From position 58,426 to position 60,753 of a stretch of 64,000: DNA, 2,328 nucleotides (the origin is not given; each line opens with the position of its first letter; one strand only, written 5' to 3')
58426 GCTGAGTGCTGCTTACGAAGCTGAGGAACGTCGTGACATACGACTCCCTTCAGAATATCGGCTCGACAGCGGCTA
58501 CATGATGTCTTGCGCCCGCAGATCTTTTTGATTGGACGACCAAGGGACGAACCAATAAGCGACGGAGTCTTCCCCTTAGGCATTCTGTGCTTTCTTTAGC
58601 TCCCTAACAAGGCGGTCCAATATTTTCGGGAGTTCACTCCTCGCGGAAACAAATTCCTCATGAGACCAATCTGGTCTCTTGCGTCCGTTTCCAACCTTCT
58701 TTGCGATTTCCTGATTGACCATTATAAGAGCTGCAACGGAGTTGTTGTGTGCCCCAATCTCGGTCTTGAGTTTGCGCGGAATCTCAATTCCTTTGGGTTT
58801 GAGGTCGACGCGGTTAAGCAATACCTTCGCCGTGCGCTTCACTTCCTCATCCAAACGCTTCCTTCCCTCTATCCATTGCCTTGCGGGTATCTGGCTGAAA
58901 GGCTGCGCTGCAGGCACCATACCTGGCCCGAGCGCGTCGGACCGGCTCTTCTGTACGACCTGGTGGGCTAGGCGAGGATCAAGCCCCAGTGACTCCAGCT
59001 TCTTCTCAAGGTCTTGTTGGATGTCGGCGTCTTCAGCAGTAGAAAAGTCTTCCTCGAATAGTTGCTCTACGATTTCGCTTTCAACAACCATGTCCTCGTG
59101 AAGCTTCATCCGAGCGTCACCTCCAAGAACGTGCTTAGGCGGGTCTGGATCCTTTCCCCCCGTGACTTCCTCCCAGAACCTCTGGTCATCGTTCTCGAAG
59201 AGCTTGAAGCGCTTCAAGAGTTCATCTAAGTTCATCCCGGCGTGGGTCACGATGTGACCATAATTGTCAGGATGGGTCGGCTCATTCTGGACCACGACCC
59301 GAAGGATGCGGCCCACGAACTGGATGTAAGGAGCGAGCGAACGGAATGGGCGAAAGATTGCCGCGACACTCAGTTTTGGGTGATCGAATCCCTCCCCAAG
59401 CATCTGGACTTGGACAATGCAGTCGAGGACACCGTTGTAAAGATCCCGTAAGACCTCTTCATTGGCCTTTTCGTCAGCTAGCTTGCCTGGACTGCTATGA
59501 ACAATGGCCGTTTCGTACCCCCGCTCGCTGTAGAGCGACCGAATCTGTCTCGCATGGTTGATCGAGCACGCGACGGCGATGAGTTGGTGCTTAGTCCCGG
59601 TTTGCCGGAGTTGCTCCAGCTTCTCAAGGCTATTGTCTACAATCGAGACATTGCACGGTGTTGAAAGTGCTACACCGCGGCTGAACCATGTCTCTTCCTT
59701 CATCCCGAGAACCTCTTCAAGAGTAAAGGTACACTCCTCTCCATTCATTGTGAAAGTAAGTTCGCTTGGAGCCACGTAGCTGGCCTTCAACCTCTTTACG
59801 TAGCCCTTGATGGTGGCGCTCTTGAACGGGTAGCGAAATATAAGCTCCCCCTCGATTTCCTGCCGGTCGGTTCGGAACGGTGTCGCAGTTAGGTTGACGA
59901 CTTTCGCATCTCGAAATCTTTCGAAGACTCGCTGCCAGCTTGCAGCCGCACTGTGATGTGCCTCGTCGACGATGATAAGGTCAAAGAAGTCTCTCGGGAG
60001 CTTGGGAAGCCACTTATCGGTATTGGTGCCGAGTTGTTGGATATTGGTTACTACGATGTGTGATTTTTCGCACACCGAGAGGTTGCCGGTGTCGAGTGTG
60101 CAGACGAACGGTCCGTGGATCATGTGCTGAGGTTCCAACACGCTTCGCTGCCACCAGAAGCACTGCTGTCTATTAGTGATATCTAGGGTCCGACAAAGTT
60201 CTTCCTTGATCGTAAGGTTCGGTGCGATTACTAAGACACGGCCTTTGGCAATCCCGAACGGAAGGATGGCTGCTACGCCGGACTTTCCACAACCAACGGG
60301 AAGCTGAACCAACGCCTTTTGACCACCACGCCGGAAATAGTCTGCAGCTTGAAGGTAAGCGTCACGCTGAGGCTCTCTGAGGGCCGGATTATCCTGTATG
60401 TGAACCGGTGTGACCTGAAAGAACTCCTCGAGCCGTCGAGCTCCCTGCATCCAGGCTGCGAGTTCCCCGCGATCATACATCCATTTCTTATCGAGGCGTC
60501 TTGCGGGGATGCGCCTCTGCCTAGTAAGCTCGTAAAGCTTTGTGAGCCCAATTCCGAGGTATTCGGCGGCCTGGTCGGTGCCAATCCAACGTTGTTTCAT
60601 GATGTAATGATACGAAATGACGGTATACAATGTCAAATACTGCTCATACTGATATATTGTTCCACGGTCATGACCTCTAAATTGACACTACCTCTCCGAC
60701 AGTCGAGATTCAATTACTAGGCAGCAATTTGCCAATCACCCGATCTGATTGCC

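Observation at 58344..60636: HTH-fused SF2 helicase coupled to a tiny zinc-ribbon protein: candidate uncharacterised defence or mobile-element module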

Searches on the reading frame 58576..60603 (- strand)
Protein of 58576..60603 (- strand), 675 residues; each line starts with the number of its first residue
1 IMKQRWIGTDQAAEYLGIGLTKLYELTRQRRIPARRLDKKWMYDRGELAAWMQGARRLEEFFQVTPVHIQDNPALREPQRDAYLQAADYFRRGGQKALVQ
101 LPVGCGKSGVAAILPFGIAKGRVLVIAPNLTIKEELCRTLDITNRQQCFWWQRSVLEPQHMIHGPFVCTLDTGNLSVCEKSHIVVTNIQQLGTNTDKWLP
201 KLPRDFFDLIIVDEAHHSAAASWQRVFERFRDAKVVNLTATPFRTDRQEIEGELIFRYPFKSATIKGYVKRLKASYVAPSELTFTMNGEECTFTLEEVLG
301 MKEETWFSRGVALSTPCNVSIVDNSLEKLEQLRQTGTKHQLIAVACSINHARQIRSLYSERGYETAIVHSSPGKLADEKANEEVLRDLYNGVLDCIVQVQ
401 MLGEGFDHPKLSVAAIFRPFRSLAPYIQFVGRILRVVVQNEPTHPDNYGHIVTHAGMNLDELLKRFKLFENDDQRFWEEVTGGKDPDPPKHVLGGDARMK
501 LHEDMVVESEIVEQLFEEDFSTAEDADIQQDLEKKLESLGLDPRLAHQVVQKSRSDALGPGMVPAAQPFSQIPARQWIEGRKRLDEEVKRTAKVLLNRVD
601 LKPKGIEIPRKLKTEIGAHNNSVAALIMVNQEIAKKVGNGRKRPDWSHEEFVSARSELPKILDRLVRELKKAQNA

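Call 3: search_protein_families(library=pfam, proteins=[window:58576-60603:-], max_evalue=0.1)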
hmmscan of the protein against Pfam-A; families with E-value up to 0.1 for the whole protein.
window:58576-60603:- (675 aa): 5 families
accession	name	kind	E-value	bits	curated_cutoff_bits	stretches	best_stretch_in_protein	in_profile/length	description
PF04851.21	ResIII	-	9.7e-25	87.8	22.5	1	74-244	3-164/164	Type III restriction enzyme, res subunit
PF12728.13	HTH_17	-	4.8e-12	46.4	27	1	6-54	1-49/51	Helix-turn-helix domain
PF00271.37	Helicase_C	-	1.5e-09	38.5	23.5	1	327-436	4-109/110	Helicase conserved C-terminal domain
PF00270.35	DEAD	-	5.4e-08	33.2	26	1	93-245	13-162/167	DEAD/DEAH box helicase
PF18766.7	SWI2_SNF2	-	1.3e-05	25.4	26.7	1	179-271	91-187/221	SWI2/SNF2 ATPase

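Call 4: search_protein_families(library=padloc, proteins=[window:58576-60603:-], max_evalue=0.1)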
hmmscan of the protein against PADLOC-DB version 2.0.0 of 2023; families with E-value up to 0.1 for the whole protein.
window:58576-60603:- (675 aa): 17 families
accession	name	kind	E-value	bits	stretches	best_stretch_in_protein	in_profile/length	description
PDLC03659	mREase_IV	-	2.1e-16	57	1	178-436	311-553/945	Type IV methyl-directed restriction enzyme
PDLC03658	mREase_IV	-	1.3e-12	44.3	1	186-439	317-548/953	Type IV methyl-directed restriction enzyme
PDLC02707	PbeA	-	8.5e-12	42.4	2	328-438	508-619/672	PbeA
PDLC02704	PbeA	-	7.2e-11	39.3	1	176-437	355-632/682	PbeA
PDLC03049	REase_I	-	1e-08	31.7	1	194-270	272-354/807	Type I restriction enzyme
PDLC02706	PbeA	-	6.1e-08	29.7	2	376-437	599-660/722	PbeA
PDLC04133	mad1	-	1.9e-05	22.9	1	2-52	1-51/60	mads_1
PDLC03047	REase_I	-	8.5e-05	18.4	1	205-245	455-494/1107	Type I restriction enzyme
PDLC02870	DpdF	-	0.00018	18.1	1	334-433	222-317/534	DpdF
PDLC02705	PbeA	-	0.00051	16.3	1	345-437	532-621/691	PbeA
PDLC01439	typeIV_DinG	-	0.0018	15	1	74-142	16-80/575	CAS-IV-A; associated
PDLC03042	REase_I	-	0.0031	12.9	1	221-269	601-647/1170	Type I restriction enzyme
PDLC02621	DrmD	-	0.0052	13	1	205-224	253-272/1040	DrmD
PDLC03650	REase_III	-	0.015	11.7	0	181-243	203-261/898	Type III restriction enzyme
PDLC02703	PbeA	-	0.025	11.2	1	382-447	545-606/626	PbeA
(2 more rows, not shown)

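Call 5: search_protein_families(library=ncbifam, proteins=[window:58576-60603:-], max_evalue=0.1)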
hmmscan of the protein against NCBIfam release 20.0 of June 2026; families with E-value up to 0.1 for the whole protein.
window:58576-60603:- (675 aa): 12 families
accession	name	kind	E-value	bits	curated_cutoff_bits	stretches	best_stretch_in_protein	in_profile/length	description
NF053632.1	heli_RadD_YejH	equivalog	2.6e-22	78.8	720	2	75-247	3-156/573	DNA repair helicase RadD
NF046051.1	restrict_EcoAI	equivalog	3.1e-13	49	550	1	73-436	156-514/768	EcoAI/FtnUII family type I restriction enzme subunit R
TIGR04095.1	dnd_restrict_1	equivalog_domain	2e-07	30.4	600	1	182-436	111-383/451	DNA phosphorothioation system restriction enzyme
TIGR01764.1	excise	domain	6.3e-07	29.7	28.8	1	7-52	2-47/49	excisionase family DNA-binding protein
TIGR00631.1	uvrb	equivalog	1.8e-06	26.5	750.1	1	322-436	429-542/658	excinuclease ABC subunit UvrB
NF003673.1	PRK05298.1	equivalog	4.6e-06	25.3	743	1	323-436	430-542/653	excinuclease ABC subunit UvrB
TIGR00348.1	hsdR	subfamily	1e-05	24.3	284.55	1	180-258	344-422/674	HsdR family type I site-specific deoxyribonuclease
NF008521.0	PRK11448.1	equivalog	2.3e-05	22.6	729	1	221-269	574-620/1123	type I restriction-modification system endonuclease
NF047737.1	antiphage_MADS1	equivalog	2.4e-05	24.5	80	1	5-52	2-49/49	methylation-associated defense system helix-turn-helix domain-containing protein MAD1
NF046055.1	restr_BPTD_3080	equivalog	0.0035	15.3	800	0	392-435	573-616/970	BPTD_3080 family restriction endonuclease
NF038317.1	DISARM_DrmD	equivalog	0.017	13.4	610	0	202-224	235-256/1021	DISARM system SNF2-like helicase DrmD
NF003426.0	PRK04914.1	equivalog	0.069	11.3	576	1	179-220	247-287/959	RNA polymerase-associated protein RapA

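Call 9: find_homologous_proteins(query=window:58576-60603:-)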
Query window:58576-60603:- (675 aa): 4319 proteins with E <= 0.001 among 8000 candidates; the best 120 are listed.
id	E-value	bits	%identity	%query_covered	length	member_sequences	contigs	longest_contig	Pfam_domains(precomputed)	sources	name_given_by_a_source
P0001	0.0e+0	1550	100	100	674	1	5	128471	PF12728.14,PF00270.36,PF00271.38,PF04851.22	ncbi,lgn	-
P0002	0.0e+0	1360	88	100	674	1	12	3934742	PF12728.14,PF00270.36,PF00271.38,PF04851.22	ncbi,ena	-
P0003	0.0e+0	1310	85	100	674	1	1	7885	PF12728.14,PF00270.36,PF00271.38,PF04851.22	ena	-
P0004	0.0e+0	1310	85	100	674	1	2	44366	PF12728.14,PF00270.36,PF00271.38,PF04851.22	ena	-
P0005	0.0e+0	1309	85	100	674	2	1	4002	PF12728.14,PF00270.36,PF00271.38,PF04851.22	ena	-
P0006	0.0e+0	1306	85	100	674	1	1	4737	PF12728.14,PF00270.36,PF00271.38,PF04851.22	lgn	-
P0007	0.0e+0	1305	84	100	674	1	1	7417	PF12728.14,PF00270.36,PF00271.38,PF04851.22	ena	-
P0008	0.0e+0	1304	84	100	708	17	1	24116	PF12728.14,PF00270.36,PF00271.38,PF04851.22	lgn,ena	-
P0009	0.0e+0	1303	84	100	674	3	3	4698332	PF12728.14,PF00270.36,PF00271.38,PF04851.22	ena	-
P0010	0.0e+0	1302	84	100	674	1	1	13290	PF12728.14,PF00270.36,PF00271.38,PF04851.22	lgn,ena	-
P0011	0.0e+0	1301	84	100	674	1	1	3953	PF12728.14,PF00270.36,PF00271.38,PF04851.22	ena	-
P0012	0.0e+0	1301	84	100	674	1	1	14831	PF12728.14,PF00270.36,PF00271.38,PF04851.22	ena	-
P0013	0.0e+0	1300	84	100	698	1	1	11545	PF12728.14,PF00270.36,PF00271.38,PF04851.22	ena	-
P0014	0.0e+0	1299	84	99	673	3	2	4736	PF12728.14,PF00270.36,PF00271.38,PF04851.22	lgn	-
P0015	0.0e+0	1299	84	100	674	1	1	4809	PF12728.14,PF00270.36,PF00271.38,PF04851.22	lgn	-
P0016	0.0e+0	1299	84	100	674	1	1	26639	PF12728.14,PF00270.36,PF00271.38,PF04851.22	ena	-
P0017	0.0e+0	1298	84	100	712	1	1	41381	PF12728.14,PF00270.36,PF00271.38,PF04851.22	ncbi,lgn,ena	-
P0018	0.0e+0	1298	84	100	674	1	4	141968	PF12728.14,PF00270.36,PF00271.38,PF04851.22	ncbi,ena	-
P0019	0.0e+0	1298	84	100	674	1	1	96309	PF12728.14,PF00270.36,PF00271.38,PF04851.22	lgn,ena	-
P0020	0.0e+0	1297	84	100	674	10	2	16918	PF12728.14,PF00270.36,PF00271.38,PF04851.22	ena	-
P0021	0.0e+0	1293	84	100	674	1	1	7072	PF12728.14,PF00270.36,PF00271.38,PF04851.22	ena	-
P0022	0.0e+0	1292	83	100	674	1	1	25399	PF12728.14,PF00270.36,PF00271.38,PF04851.22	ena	-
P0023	0.0e+0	1292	84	100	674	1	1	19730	PF12728.14,PF00270.36,PF00271.38,PF04851.22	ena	-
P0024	0.0e+0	1292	84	100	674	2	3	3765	PF12728.14,PF00270.36,PF00271.38,PF04851.22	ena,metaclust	metaclust:\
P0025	0.0e+0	1287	82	100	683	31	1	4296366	PF12728.14,PF00270.36,PF00271.38,PF04851.22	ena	-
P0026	0.0e+0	1285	83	100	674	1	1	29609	PF12728.14,PF00270.36,PF00271.38,PF04851.22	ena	-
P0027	0.0e+0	1284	84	99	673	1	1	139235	PF12728.14,PF00270.36,PF00271.38,PF04851.22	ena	-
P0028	0.0e+0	1281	83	100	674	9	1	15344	PF12728.14,PF00270.36,PF00271.38,PF04851.22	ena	-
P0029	0.0e+0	1279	83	100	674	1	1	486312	PF12728.14,PF00270.36,PF00271.38,PF04851.22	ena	-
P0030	0.0e+0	1276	83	99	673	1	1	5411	PF12728.14,PF00270.36,PF00271.38,PF04851.22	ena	-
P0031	0.0e+0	1275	82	100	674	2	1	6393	PF12728.14,PF00270.36,PF00271.38,PF04851.22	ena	-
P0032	0.0e+0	1274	83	99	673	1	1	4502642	PF12728.14,PF00270.36,PF00271.38,PF04851.22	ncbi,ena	-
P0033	0.0e+0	1272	83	100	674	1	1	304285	PF12728.14,PF00270.36,PF00271.38,PF04851.22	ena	-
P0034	0.0e+0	1270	81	100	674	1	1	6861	PF12728.14,PF00270.36,PF18766.8,PF00271.38,PF04851.22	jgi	jgi:DNA repair protein RadD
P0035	0.0e+0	1267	81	100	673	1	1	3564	PF12728.14,PF00270.36,PF00271.38,PF04851.22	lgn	-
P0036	0.0e+0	1263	80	100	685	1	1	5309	PF12728.14,PF00270.36,PF00271.38,PF04851.22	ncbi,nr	ncbi:MAG TPA: DEAD/DEAH box helicase family protein [Acidimicrobiales bacterium]|nr:DEAD/DEAH box he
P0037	0.0e+0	1262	80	100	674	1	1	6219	PF12728.14,PF00270.36,PF00271.38,PF04851.22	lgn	-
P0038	0.0e+0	1261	80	100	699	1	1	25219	PF12728.14,PF00270.36,PF18766.8,PF00271.38,PF04851.22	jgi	jgi:DNA repair protein RadD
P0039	0.0e+0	1259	80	100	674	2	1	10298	PF12728.14,PF00270.36,PF00271.38,PF04851.22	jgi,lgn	jgi:excisionase family DNA binding protein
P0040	0.0e+0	1259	81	100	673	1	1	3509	PF12728.14,PF00270.36,PF00271.38,PF04851.22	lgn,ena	-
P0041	0.0e+0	1258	81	100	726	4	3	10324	PF12728.14,PF00270.36,PF00271.38,PF04851.22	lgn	-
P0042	0.0e+0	1258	81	100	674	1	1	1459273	PF12728.14,PF00270.36,PF00271.38,PF04851.22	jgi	jgi:DNA repair protein RadD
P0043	0.0e+0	1249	81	100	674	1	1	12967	PF12728.14,PF00270.36,PF00271.38,PF04851.22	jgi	-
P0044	0.0e+0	1241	80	99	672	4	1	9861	PF12728.14,PF00270.36,PF00271.38,PF04851.22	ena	-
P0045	0.0e+0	1238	79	100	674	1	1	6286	PF12728.14,PF00270.36,PF00271.38,PF04851.22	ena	-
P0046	0.0e+0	1237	79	100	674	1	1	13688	PF12728.14,PF00270.36,PF00271.38,PF04851.22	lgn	-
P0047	0.0e+0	1233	79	100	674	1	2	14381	PF12728.14,PF00270.36,PF18766.8,PF00271.38,PF04851.22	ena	-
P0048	0.0e+0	1232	79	100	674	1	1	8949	PF12728.14,PF00270.36,PF00271.38,PF04851.22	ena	-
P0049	0.0e+0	1231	78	100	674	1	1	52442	PF12728.14,PF00270.36,PF18766.8,PF00271.38,PF04851.22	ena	-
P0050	0.0e+0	1231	79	100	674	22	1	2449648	PF12728.14,PF00270.36,PF18766.8,PF00271.38,PF04851.22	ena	-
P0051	0.0e+0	1230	80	99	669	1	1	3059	PF12728.14,PF00270.36,PF00271.38,PF04851.22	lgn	-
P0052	0.0e+0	1229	79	100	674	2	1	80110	PF12728.14,PF00270.36,PF18766.8,PF00271.38,PF04851.22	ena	-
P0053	0.0e+0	1229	79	100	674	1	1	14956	PF12728.14,PF00270.36,PF18766.8,PF00271.38,PF04851.22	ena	-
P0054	0.0e+0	1229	78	100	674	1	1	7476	PF12728.14,PF00270.36,PF18766.8,PF00271.38,PF04851.22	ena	-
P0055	0.0e+0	1227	79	100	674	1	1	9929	PF12728.14,PF00270.36,PF00271.38,PF04851.22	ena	-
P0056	0.0e+0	1227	78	100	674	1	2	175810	PF12728.14,PF00270.36,PF00271.38,PF04851.22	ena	-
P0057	0.0e+0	1227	79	100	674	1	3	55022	PF12728.14,PF00270.36,PF00271.38,PF04851.22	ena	-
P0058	0.0e+0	1226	79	100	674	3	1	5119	PF12728.14,PF00270.36,PF18766.8,PF00271.38,PF04851.22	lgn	-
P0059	0.0e+0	1225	79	99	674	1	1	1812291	PF12728.14,PF00270.36,PF00271.38,PF04851.22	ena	-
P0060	0.0e+0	1224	79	100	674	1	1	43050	PF12728.14,PF00270.36,PF00271.38,PF04851.22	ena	-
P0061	0.0e+0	1223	79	100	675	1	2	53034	PF12728.14,PF00270.36,PF18766.8,PF00271.38,PF04851.22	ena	-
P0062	0.0e+0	1220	79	100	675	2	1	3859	PF12728.14,PF00270.36,PF00271.38,PF04851.22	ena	-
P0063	0.0e+0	1220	78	99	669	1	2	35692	PF12728.14,PF00270.36,PF18766.8,PF00271.38,PF04851.22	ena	-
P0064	0.0e+0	1220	79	100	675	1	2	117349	PF12728.14,PF00270.36,PF00271.38,PF04851.22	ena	-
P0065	0.0e+0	1220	78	99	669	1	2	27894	PF12728.14,PF00270.36,PF18766.8,PF00271.38,PF04851.22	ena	-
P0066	0.0e+0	1219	79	99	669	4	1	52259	PF12728.14,PF00270.36,PF18766.8,PF00271.38,PF04851.22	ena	-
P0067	0.0e+0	1219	79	100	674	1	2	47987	PF12728.14,PF00270.36,PF00271.38,PF04851.22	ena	-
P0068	0.0e+0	1219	79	99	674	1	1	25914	PF12728.14,PF00270.36,PF00271.38,PF04851.22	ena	-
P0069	0.0e+0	1219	78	100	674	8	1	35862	PF12728.14,PF00270.36,PF18766.8,PF00271.38,PF04851.22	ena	-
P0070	0.0e+0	1218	79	100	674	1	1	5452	PF12728.14,PF00270.36,PF00271.38,PF04851.22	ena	-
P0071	0.0e+0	1217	77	100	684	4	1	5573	PF12728.14,PF00270.36,PF00271.38,PF04851.22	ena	-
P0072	0.0e+0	1216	77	100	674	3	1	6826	PF12728.14,PF00270.36,PF00271.38,PF04851.22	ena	-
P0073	0.0e+0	1215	78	99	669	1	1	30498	PF12728.14,PF00270.36,PF18766.8,PF00271.38,PF04851.22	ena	-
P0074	0.0e+0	1214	78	100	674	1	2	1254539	PF12728.14,PF00270.36,PF00271.38,PF04851.22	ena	-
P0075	0.0e+0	1214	80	97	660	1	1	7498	PF12728.14,PF00270.36,PF00271.38,PF04851.22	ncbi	-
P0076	0.0e+0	1213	79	100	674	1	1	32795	PF12728.14,PF00270.36,PF00271.38,PF04851.22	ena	-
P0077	0.0e+0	1211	76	100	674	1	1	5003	PF12728.14,PF00270.36,PF00271.38,PF04851.22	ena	-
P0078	0.0e+0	1210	77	100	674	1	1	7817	PF12728.14,PF00270.36,PF00271.38,PF04851.22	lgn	-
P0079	0.0e+0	1209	77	100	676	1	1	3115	PF12728.14,PF00270.36,PF00271.38,PF04851.22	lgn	-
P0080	0.0e+0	1209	78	100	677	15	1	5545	PF12728.14,PF00270.36,PF00271.38,PF04851.22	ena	-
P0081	0.0e+0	1207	78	100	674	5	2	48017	PF12728.14,PF00270.36,PF18766.8,PF00271.38,PF04851.22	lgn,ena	-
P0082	0.0e+0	1205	78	100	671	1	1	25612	PF12728.14,PF00271.38,PF04851.22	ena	-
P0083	0.0e+0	1204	75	100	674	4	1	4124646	PF12728.14,PF00270.36,PF00271.38,PF04851.22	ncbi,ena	-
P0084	0.0e+0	1202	77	100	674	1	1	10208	PF12728.14,PF00270.36,PF18766.8,PF00271.38,PF04851.22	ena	-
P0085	0.0e+0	1201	77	100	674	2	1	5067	PF12728.14,PF00270.36,PF00271.38,PF04851.22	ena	-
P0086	0.0e+0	1201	77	100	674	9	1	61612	PF12728.14,PF00270.36,PF00271.38,PF04851.22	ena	-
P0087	0.0e+0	1197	80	97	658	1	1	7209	PF12728.14,PF00270.36,PF00271.38,PF04851.22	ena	-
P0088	0.0e+0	1196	77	100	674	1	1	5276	PF12728.14,PF00270.36,PF00271.38,PF04851.22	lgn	-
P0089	0.0e+0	1195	77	100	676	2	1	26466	PF12728.14,PF00270.36,PF18766.8,PF00271.38,PF04851.22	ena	-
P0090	0.0e+0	1195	76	100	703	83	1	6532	PF12728.14,PF00270.36,PF00271.38,PF04851.22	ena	-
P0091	0.0e+0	1194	75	100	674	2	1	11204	PF12728.14,PF00270.36,PF00271.38,PF04851.22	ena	-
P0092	0.0e+0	1193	75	100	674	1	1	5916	PF12728.14,PF00270.36,PF00271.38,PF04851.22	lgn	-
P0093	0.0e+0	1193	76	100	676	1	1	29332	PF12728.14,PF00270.36,PF18766.8,PF00271.38,PF04851.22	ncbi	-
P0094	0.0e+0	1193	76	100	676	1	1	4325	PF12728.14,PF00270.36,PF00271.38,PF04851.22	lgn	-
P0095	0.0e+0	1193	77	99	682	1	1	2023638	PF12728.14,PF00270.36,PF00271.38,PF04851.22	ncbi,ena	-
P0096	0.0e+0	1192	77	100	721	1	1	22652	PF12728.14,PF00270.36,PF00271.38,PF04851.22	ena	-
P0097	0.0e+0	1189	76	100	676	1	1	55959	PF12728.14,PF00270.36,PF00271.38,PF04851.22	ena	-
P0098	0.0e+0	1188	76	100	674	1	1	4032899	PF12728.14,PF00270.36,PF00271.38,PF04851.22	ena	-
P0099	0.0e+0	1186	77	100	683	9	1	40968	PF12728.14,PF00270.36,PF00271.38,PF04851.22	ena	-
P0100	0.0e+0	1185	76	99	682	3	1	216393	PF12728.14,PF00270.36,PF00271.38,PF04851.22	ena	-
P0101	0.0e+0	1184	76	100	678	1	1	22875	PF12728.14,PF00271.38,PF04851.22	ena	-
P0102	0.0e+0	1184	77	99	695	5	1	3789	PF12728.14,PF00270.36,PF00271.38,PF04851.22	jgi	jgi:excisionase family DNA binding protein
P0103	0.0e+0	1183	78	97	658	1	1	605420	PF12728.14,PF00270.36,PF00271.38,PF04851.22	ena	-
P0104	0.0e+0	1180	76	100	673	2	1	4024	PF12728.14,PF00270.36,PF00271.38,PF04851.22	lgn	-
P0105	0.0e+0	1180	76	100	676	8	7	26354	PF12728.14,PF00270.36,PF00271.38,PF04851.22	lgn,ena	-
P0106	0.0e+0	1179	76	100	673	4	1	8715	PF12728.14,PF00270.36,PF00271.38,PF04851.22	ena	-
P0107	0.0e+0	1178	75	100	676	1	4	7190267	PF12728.14,PF00270.36,PF00271.38,PF04851.22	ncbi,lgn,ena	-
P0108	0.0e+0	1177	75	100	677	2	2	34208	PF12728.14,PF00271.38,PF04851.22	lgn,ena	-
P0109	0.0e+0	1177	75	100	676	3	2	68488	PF12728.14,PF00270.36,PF00271.38,PF04851.22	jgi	jgi:DNA repair protein RadD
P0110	0.0e+0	1177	76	97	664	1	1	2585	PF12728.14,PF00270.36,PF00271.38,PF04851.22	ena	-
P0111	0.0e+0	1176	75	100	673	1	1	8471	PF12728.14,PF00270.36,PF00271.38,PF04851.22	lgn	-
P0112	0.0e+0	1175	76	99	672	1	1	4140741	PF12728.14,PF00270.36,PF00271.38,PF04851.22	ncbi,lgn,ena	-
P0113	0.0e+0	1173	75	100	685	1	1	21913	PF12728.14,PF00270.36,PF00271.38,PF04851.22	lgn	-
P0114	0.0e+0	1173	75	100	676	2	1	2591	PF12728.14,PF00270.36,PF00271.38,PF04851.22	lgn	-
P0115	0.0e+0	1172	76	100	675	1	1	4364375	PF12728.14,PF00271.38,PF04851.22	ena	-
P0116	0.0e+0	1171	75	100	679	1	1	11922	PF12728.14,PF00270.36,PF00271.38,PF04851.22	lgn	-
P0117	0.0e+0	1168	75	100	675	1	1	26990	PF12728.14,PF00270.36,PF18766.8,PF00271.38,PF04851.22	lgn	-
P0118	0.0e+0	1165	76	100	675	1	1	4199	PF12728.14,PF00270.36,PF00271.38,PF04851.22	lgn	-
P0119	0.0e+0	1164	74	100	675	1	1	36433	PF12728.14,PF00270.36,PF00271.38,PF04851.22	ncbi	-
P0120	0.0e+0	1160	75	100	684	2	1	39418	PF12728.14,PF00270.36,PF00271.38,PF04851.22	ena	-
